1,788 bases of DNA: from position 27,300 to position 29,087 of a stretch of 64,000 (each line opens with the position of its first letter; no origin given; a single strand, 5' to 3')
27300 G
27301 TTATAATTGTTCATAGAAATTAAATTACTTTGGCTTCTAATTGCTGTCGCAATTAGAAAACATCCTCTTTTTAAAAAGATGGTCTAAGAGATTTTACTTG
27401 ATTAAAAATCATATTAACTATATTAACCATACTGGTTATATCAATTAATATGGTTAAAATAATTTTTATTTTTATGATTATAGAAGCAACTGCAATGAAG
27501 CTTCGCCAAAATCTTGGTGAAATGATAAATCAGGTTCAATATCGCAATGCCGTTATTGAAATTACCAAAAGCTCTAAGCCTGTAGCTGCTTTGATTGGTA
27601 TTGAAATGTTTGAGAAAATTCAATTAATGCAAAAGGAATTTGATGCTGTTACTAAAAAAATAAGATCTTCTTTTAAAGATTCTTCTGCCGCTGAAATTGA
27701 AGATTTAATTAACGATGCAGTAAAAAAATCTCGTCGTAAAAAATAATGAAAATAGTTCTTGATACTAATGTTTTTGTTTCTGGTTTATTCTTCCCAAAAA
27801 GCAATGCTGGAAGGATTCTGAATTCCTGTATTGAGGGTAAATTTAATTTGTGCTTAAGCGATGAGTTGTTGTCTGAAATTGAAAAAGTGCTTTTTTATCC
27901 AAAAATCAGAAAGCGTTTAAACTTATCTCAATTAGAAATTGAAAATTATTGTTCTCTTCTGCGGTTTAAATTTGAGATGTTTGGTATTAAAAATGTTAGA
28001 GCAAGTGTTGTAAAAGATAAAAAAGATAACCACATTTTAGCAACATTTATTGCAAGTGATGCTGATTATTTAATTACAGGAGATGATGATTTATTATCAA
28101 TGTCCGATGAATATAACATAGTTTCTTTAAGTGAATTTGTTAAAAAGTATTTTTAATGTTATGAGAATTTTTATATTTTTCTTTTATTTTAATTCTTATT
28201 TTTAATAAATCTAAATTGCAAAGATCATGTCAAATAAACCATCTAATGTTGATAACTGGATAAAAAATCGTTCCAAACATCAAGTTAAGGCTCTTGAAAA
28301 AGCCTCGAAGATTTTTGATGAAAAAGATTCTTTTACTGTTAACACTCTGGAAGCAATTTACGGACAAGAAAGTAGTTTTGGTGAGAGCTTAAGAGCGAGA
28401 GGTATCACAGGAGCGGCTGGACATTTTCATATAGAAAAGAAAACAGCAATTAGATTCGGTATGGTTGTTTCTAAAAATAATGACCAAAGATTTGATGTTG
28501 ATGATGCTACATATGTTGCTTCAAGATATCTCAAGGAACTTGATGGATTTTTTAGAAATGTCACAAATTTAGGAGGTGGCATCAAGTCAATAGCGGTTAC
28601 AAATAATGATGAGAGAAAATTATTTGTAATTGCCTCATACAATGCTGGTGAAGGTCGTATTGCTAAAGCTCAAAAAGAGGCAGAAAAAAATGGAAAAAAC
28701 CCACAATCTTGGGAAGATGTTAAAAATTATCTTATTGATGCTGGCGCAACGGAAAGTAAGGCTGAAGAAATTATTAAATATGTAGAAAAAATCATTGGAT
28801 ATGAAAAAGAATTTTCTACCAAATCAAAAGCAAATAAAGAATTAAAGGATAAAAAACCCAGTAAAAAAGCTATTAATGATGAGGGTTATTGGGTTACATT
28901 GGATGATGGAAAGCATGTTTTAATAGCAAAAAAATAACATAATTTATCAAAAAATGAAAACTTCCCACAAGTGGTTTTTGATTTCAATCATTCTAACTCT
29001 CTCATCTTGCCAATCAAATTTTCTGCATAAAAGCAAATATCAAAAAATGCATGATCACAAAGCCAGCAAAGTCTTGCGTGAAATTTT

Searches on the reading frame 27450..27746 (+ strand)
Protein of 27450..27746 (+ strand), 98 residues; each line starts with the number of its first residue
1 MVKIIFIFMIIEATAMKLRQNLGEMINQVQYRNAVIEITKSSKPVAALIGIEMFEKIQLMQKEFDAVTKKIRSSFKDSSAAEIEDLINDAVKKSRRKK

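Call 33: search_protein_families(library=pfam, proteins=[window:27450-27746:+], max_evalue=0.1)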
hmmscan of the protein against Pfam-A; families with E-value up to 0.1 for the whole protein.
window:27450-27746:+ (98 aa): 4 families
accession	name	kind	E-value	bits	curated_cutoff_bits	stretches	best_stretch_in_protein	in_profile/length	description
PF02604.26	PhdYeFM_antitox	-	1.2e-07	31.9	29.8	1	17-59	8-50/74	Antitoxin Phd_YefM, type II toxin-antitoxin system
PF14675.12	FANCI_S1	-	0.0017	18.3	26.1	1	18-83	82-148/221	FANCI solenoid 1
PF10157.14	BORCS6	-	0.065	13.9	35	0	55-84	14-43/101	BLOC-1-related complex sub-unit 6 C-terminal helix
PF14098.11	SSPI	-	0.095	13.3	27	0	71-93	7-29/65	Small, acid-soluble spore protein I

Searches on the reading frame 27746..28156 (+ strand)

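Call 33: search_protein_families(library=pfam, proteins=[window:27746-28156:+], max_evalue=0.1)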
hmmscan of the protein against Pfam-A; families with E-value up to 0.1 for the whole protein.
window:27746-28156:+ (136 aa): 7 families
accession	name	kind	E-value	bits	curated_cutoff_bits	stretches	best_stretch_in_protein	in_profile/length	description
PF13470.12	PIN_3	-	2.4e-21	77.2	27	1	2-113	1-113/115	PIN domain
PF01850.27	PIN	-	2.1e-06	28.8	23.6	1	3-118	1-116/120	PIN domain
PF16289.11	PIN_12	-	5.2e-05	24.1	32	1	3-75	1-73/172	PIN domain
PF10130.15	PIN_2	-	0.0063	17.2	22.4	1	4-117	1-116/133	PIN domain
PF24109.1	DUF7384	-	0.021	15.3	27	0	81-122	69-110/153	Family of unknown function (DUF7384)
PF08280.17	HTH_Mga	-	0.034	14.6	23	1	41-75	13-48/59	M protein trans-acting positive regulator (MGA) HTH domain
PF14171.11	SpoIISA_toxin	-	0.053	13.7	27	1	85-129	192-237/243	Toxin SpoIISA, type II toxin-antitoxin system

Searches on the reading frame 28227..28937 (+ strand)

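Call 33: search_protein_families(library=pfam, proteins=[window:28227-28937:+], max_evalue=0.1)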
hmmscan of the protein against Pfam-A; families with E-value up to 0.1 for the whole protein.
window:28227-28937:+ (236 aa): 3 families
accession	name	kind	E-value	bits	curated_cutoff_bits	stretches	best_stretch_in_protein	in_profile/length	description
PF01464.25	SLT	-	1.3e-13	51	21.3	1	33-158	9-114/117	Transglycosylase SLT domain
PF14747.11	DUF4473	-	0.077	14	25.9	0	163-209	5-47/78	Domain of unknown function (DUF4473)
PF01196.24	Ribosomal_L17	-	0.087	14.2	27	0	174-216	17-61/97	Ribosomal protein L17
